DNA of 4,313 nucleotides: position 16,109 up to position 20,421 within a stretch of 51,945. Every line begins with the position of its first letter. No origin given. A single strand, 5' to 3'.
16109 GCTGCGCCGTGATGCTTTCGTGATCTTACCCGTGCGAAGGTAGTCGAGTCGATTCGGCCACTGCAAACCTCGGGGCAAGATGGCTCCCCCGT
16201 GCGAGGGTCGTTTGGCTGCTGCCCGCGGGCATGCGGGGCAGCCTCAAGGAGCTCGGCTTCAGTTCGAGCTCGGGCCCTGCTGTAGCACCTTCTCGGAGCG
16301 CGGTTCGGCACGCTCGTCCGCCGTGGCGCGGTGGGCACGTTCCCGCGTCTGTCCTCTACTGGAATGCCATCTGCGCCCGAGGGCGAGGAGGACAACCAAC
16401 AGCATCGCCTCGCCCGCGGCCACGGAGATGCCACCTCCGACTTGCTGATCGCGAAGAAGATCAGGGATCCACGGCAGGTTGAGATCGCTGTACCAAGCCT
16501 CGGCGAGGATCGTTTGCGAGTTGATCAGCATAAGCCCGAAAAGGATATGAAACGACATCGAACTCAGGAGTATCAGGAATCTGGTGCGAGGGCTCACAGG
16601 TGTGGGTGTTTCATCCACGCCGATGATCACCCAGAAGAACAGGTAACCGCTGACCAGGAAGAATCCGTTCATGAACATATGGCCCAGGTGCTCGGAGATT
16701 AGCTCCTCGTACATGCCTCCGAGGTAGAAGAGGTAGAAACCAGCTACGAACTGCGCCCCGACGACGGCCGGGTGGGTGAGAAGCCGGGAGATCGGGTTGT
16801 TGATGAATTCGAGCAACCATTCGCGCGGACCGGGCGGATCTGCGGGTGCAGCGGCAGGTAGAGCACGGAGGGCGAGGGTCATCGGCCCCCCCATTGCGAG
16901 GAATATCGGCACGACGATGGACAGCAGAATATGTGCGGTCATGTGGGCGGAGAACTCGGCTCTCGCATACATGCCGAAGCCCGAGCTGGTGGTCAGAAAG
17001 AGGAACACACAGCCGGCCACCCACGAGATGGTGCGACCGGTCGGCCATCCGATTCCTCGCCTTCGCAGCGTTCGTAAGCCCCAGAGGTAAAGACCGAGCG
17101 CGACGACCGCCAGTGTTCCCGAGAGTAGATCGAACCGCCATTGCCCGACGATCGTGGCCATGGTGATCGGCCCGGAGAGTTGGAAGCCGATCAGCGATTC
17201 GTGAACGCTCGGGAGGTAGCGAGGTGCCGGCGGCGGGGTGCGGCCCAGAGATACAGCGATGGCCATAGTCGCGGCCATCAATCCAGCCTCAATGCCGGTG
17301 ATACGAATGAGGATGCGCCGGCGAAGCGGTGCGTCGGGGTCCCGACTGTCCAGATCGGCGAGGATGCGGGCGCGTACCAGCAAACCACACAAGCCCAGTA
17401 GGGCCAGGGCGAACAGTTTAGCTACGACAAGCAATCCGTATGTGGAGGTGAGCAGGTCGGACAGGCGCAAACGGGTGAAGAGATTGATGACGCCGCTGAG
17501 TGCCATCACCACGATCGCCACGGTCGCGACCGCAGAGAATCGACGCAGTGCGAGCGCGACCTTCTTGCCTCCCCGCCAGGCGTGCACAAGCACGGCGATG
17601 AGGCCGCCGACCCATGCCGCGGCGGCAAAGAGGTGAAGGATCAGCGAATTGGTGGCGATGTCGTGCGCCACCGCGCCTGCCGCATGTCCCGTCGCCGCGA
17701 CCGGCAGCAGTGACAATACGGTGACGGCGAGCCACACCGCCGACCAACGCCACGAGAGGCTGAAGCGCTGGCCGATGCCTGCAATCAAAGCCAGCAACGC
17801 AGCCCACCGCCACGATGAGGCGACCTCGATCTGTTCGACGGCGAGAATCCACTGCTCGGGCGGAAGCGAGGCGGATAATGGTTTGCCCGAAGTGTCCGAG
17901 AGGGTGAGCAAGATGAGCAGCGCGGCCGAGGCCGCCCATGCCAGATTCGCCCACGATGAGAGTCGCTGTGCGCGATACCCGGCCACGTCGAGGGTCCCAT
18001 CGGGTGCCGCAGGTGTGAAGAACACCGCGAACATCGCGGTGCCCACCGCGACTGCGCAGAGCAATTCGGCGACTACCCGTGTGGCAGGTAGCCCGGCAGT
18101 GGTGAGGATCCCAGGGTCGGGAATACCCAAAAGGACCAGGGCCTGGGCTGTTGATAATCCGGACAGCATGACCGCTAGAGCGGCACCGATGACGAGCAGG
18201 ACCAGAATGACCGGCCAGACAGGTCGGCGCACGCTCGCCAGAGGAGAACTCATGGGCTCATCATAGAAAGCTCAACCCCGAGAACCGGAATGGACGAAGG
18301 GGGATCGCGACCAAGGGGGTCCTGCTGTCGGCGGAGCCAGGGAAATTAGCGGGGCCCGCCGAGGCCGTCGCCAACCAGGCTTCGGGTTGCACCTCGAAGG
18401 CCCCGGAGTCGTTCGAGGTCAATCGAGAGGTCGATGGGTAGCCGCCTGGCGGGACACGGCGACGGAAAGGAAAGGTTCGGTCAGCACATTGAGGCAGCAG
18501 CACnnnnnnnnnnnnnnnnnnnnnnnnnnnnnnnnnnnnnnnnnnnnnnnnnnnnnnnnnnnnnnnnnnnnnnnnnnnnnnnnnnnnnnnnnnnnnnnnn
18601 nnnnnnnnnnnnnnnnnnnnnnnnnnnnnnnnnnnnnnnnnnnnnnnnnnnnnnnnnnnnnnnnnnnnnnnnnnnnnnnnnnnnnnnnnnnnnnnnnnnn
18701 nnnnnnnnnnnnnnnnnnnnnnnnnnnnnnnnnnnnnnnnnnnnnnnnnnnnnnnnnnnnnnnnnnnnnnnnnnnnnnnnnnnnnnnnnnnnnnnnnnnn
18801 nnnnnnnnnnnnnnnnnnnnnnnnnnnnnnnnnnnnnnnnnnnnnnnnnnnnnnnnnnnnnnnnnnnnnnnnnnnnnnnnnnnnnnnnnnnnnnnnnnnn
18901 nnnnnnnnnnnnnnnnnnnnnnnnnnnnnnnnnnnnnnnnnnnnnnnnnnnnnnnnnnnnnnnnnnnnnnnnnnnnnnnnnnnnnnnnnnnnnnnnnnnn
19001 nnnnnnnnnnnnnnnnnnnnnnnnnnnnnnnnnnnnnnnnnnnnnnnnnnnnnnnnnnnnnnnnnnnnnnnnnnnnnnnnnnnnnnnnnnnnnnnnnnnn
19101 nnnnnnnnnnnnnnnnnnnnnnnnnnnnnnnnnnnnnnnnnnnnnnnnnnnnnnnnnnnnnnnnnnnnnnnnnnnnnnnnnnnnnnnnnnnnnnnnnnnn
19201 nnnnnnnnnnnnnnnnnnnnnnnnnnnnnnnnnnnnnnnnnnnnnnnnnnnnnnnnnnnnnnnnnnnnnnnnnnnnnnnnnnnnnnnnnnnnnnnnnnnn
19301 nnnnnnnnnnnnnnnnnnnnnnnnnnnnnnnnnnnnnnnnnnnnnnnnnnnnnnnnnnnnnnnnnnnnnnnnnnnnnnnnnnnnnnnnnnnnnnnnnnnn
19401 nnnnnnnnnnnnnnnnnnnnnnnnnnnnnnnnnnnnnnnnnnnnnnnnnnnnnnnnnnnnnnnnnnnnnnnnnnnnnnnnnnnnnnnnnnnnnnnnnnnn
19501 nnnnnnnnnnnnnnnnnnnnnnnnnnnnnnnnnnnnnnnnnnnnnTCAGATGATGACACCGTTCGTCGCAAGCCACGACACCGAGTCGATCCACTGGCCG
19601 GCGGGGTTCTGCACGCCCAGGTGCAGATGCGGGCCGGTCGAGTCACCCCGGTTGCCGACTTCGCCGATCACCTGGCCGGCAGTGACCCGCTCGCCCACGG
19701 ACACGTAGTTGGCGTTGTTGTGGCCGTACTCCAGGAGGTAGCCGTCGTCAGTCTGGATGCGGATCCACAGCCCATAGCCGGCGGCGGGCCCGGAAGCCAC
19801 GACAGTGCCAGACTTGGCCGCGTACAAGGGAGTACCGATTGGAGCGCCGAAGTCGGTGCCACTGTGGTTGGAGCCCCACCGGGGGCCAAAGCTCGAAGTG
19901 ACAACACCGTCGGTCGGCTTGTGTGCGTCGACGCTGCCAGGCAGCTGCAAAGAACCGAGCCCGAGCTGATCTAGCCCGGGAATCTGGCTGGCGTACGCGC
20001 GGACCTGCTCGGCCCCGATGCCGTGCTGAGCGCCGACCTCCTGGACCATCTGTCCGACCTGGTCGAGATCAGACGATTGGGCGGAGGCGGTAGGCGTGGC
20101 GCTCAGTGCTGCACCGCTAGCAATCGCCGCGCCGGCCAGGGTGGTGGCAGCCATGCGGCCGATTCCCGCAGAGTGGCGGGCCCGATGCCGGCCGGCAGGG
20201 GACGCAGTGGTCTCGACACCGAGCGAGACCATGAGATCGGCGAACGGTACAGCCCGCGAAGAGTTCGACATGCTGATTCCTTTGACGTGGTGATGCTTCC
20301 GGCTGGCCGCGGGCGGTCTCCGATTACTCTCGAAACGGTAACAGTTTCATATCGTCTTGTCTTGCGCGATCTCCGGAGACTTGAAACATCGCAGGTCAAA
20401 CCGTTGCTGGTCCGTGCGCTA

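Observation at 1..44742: Two direct IS256 copies carry the same 8-bp sequence on their inner flanks and split one gene: a cointegrate signature around a ~43-kb plasmid-like segment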

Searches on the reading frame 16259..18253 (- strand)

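Call 30: search_protein_families(library=pfam, proteins=[window:16259-18253:-])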
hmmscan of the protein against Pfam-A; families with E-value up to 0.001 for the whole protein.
window:16259-18253:- (664 aa): 2 families
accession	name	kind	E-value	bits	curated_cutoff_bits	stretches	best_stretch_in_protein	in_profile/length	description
PF09678.15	Caa3_CtaG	-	3.1e-78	262.9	27.7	1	388-630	2-235/237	Cytochrome c oxidase caa3 assembly factor (Caa3_CtaG)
PF05425.18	CopD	-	4.4e-18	66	32.1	1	235-336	3-105/105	Copper resistance protein D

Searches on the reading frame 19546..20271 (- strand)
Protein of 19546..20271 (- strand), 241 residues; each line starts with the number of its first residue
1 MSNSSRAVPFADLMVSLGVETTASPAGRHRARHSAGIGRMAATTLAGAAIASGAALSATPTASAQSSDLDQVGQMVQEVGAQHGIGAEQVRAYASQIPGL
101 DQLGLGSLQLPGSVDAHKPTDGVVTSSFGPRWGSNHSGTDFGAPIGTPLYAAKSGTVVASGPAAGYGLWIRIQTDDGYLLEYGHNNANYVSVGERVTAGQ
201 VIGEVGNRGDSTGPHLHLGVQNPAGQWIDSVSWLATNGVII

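Call 30: search_protein_families(library=pfam, proteins=[window:19546-20271:-])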
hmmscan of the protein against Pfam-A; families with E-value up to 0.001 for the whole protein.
window:19546-20271:- (241 aa): 1 family
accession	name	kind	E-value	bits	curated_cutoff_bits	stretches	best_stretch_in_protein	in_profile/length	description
PF01551.29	Peptidase_M23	-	2.5e-28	98.6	28.7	1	135-222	2-89/96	Peptidase family M23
